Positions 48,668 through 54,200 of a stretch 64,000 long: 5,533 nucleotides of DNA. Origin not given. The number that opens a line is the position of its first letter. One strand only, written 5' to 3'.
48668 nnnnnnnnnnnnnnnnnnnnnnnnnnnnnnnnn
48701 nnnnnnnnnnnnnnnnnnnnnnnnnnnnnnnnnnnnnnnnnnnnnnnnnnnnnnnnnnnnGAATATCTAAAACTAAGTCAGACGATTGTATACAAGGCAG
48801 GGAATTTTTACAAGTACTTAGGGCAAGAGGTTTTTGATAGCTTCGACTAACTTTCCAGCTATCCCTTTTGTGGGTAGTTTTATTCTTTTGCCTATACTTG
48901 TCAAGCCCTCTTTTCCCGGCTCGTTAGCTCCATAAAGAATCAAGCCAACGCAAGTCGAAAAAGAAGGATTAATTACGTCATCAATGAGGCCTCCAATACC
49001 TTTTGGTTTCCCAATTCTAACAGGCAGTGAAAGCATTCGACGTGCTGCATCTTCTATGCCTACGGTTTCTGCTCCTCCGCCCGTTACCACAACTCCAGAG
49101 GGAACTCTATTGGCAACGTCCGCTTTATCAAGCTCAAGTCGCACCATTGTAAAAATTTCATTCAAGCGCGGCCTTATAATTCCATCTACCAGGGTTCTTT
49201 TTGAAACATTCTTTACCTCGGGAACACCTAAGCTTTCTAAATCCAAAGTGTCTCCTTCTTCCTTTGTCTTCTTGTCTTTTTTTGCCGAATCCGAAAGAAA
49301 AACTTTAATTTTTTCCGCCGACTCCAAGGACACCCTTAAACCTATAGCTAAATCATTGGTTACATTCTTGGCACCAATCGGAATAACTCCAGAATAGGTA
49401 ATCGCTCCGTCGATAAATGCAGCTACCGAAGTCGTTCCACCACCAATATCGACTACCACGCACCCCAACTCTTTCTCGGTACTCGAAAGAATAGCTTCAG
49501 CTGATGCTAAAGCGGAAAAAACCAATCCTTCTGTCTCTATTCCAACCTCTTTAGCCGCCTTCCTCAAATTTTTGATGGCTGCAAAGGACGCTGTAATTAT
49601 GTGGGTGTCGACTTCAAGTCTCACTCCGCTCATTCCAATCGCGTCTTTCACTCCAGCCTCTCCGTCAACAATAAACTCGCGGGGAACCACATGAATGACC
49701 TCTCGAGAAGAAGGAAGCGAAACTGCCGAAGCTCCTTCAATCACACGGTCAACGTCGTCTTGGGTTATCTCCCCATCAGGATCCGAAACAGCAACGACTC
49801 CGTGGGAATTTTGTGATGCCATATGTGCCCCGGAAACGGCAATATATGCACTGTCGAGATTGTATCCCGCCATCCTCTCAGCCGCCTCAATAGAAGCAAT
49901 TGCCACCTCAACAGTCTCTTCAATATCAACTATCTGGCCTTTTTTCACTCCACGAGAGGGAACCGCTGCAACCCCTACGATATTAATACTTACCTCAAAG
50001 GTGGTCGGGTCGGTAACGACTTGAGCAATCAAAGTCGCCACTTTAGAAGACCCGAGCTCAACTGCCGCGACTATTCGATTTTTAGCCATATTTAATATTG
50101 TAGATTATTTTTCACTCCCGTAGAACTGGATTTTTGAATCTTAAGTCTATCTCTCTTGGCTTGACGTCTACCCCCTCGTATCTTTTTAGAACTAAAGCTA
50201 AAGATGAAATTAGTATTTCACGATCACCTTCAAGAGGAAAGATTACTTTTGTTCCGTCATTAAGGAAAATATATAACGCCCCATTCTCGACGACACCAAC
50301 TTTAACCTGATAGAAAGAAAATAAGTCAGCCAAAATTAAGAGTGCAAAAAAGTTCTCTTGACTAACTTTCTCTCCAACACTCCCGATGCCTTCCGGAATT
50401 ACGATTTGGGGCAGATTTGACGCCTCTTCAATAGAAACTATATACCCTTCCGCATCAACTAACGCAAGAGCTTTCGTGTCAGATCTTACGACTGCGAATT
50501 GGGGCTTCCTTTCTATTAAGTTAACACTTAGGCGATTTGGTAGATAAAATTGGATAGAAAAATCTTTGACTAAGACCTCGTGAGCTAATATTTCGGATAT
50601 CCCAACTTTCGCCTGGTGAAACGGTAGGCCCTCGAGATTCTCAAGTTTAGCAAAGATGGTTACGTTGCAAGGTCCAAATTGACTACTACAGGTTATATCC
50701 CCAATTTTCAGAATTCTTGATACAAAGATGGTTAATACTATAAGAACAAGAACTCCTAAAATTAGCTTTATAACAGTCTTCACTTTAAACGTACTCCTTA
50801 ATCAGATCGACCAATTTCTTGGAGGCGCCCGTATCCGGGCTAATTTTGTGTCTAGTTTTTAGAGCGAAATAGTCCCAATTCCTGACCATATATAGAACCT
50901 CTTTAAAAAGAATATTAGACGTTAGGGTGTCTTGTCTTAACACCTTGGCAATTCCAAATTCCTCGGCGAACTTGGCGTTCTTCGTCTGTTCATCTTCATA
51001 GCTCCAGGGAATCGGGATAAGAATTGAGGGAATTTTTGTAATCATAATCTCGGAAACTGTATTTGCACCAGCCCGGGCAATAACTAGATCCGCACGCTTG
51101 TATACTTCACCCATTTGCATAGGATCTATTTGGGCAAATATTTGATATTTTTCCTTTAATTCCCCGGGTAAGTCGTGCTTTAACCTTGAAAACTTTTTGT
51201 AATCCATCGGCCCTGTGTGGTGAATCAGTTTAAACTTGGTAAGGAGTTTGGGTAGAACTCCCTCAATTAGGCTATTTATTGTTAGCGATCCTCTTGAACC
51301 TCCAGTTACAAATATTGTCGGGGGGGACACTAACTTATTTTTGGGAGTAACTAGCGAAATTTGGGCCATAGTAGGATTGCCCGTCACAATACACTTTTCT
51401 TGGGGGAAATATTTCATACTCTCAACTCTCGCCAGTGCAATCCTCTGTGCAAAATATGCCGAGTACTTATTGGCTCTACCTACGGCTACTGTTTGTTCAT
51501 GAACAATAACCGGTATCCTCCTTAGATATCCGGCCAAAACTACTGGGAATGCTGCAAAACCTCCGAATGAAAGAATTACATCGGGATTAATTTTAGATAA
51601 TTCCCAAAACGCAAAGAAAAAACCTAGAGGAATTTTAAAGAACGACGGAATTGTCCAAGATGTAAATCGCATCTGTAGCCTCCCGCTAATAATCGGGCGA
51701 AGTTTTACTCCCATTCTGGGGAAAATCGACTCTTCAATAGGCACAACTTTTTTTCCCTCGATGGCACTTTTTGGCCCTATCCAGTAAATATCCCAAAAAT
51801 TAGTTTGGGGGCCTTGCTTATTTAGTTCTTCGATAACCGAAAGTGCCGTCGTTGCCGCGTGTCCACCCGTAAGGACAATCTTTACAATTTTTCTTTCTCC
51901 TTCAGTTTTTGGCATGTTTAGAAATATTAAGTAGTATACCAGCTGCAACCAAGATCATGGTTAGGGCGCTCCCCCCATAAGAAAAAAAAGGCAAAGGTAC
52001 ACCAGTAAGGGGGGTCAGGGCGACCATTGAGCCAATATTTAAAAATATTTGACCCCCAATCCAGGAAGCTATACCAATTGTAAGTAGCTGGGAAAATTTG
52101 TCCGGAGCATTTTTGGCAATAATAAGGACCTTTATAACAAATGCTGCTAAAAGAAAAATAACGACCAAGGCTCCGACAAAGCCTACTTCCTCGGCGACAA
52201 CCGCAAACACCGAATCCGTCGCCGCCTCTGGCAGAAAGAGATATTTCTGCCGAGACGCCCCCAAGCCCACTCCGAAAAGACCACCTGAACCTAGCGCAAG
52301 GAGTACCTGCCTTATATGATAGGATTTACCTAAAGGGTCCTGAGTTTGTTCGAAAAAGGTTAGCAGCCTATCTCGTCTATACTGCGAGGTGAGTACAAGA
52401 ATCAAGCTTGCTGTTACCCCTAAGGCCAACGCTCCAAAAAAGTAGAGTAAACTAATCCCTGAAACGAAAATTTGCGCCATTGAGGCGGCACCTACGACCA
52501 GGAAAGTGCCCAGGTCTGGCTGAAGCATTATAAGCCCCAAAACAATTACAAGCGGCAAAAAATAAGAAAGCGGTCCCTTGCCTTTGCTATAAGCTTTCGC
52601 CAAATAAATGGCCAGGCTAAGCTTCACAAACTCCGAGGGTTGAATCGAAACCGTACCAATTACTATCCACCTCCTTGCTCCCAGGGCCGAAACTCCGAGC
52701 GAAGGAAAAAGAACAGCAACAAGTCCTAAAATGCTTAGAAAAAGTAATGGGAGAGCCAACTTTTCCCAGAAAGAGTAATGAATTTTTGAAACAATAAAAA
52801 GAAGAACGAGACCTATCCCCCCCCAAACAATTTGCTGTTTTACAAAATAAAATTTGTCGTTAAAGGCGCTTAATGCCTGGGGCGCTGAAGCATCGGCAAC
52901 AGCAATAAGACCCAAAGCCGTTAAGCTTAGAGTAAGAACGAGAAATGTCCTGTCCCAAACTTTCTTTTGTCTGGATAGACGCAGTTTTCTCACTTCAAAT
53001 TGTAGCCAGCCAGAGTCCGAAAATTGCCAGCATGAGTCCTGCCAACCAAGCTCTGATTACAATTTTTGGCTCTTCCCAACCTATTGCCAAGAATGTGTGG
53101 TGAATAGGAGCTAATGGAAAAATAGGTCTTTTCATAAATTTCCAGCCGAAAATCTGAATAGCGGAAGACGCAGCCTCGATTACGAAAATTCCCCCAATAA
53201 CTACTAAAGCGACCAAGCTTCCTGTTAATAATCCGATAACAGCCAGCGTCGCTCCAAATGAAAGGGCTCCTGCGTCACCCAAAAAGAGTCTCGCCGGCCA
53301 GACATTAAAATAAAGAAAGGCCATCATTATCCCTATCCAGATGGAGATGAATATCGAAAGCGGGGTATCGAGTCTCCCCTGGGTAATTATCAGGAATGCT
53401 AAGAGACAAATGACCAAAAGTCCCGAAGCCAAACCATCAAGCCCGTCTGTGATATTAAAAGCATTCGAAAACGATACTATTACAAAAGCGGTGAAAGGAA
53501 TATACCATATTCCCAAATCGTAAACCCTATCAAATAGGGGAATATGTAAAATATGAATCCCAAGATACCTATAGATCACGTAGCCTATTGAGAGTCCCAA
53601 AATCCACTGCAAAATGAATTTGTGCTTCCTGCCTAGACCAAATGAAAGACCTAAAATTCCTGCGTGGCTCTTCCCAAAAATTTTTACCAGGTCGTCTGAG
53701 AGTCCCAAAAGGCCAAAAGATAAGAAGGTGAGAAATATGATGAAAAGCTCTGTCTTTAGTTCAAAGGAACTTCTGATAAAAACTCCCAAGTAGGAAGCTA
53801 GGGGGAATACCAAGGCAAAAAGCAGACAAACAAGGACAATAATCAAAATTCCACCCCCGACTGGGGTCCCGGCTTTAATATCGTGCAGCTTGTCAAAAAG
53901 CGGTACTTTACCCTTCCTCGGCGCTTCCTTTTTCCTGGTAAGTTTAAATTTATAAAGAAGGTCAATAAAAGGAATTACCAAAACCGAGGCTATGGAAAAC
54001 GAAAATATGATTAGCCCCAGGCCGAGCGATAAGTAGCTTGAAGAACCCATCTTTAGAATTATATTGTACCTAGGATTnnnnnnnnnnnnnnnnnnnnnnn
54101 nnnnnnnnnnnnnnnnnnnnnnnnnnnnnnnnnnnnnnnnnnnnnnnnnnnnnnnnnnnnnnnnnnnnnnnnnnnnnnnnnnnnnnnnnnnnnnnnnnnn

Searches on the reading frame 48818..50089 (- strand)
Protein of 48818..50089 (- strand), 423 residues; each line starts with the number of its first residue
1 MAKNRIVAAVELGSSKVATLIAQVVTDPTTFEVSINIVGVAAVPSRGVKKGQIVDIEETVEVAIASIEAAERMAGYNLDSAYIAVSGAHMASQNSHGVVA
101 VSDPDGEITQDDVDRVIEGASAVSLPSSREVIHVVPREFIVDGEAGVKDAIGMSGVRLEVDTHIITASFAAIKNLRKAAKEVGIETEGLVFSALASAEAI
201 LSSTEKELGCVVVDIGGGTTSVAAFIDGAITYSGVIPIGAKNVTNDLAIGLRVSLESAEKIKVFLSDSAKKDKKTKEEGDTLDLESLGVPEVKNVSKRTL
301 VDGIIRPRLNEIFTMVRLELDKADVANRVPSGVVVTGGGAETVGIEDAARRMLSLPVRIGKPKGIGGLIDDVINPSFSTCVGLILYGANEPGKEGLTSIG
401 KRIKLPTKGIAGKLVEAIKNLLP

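Call 51: search_protein_families(library=pfam, proteins=[window:48818-50089:-], max_evalue=0.00001)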
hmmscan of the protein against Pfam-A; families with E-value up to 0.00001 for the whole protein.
window:48818-50089:- (423 aa): 3 families
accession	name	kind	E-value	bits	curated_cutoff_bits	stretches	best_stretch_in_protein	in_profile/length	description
PF14450.12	FtsA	-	5.7e-32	111.2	31.8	1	211-382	1-127/127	Cell division protein FtsA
PF02491.25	SHS2_FTSA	-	3.2e-30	104.7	25.4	1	87-166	1-79/79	SHS2 domain inserted in FTSA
PF06723.19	MreB_Mbl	-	7.3e-12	45.2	27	1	177-361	114-305/327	MreB/Mbl protein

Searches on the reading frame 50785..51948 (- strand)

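Call 8: search_protein_families(library=ncbifam, proteins=[window:50785-51948:-], max_evalue=0.00001)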
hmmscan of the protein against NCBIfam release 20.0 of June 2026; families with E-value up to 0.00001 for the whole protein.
window:50785-51948:- (387 aa): 4 families
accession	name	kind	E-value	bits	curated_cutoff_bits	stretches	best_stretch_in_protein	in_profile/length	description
TIGR01133.1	murG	equivalog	1.6e-60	205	250.25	1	20-358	4-327/353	undecaprenyldiphospho-muramoylpentapeptide beta-N-acetylglucosaminyltransferase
NF009102.0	PRK12446.1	equivalog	3.7e-45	154.3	339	1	23-385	3-351/352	undecaprenyldiphospho-muramoylpentapeptide beta-N-acetylglucosaminyltransferase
TIGR01426.2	MGT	subfamily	4.4e-10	39.1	260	1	280-360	287-363/393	macrolide family glycosyltransferase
TIGR00661.1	MJ1255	subfamily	5.9e-06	25.8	195.9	0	262-344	224-304/321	MJ1255/VC2487 family glycosyltransferase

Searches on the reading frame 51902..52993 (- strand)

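Call 8: search_protein_families(library=ncbifam, proteins=[window:51902-52993:-], max_evalue=0.00001)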
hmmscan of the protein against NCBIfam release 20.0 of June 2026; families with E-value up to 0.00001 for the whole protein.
window:51902-52993:- (363 aa): 6 families
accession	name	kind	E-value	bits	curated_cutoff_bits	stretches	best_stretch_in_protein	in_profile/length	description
TIGR02614.1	ftsW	equivalog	8.3e-105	350.8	337.5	1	14-360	1-356/357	putative lipid II flippase FtsW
TIGR02615.1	spoVE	exception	1.4e-92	310.9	448.8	1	16-359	3-354/354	stage V sporulation protein E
TIGR02210.1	rodA_shape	equivalog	3.6e-87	292.8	336.7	1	15-361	2-356/357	rod shape-determining protein RodA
NF008042.0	PRK10774.1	equivalog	4e-67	227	493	1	11-358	33-389/405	cell division protein FtsW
NF008060.0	PRK10794.1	equivalog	4.2e-53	180.6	590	1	8-362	6-364/370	peptidoglycan glycosyltransferase MrdB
NF037961.1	RodA_shape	subfamily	6.9e-44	150.8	150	2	203-356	245-406/415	rod shape-determining protein RodA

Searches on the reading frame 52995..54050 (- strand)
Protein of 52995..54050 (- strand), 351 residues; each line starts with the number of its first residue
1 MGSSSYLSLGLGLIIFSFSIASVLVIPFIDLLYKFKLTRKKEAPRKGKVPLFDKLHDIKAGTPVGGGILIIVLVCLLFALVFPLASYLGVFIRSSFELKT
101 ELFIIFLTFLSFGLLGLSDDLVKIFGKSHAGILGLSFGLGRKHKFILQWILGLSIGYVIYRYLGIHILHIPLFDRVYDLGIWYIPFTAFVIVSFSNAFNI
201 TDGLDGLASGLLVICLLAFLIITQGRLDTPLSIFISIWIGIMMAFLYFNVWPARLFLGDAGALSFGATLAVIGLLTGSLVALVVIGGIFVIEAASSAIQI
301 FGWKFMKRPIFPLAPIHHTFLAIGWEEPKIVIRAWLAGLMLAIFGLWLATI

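Call 8: search_protein_families(library=ncbifam, proteins=[window:52995-54050:-], max_evalue=0.00001)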
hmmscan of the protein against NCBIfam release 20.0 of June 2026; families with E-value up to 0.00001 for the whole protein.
window:52995-54050:- (351 aa): 2 families
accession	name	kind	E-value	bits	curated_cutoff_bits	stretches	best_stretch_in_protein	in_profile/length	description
TIGR00445.1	mraY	equivalog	1.1e-54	186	192.05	1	54-347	27-316/321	phospho-N-acetylmuramoyl-pentapeptide-transferase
NF053644.1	MraY_archaea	equivalog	6.8e-22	78.2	450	1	176-346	175-340/340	pseudomurein biosynthesis MraY family phospho-N-acetylmuramoyl-pentapeptide-transferase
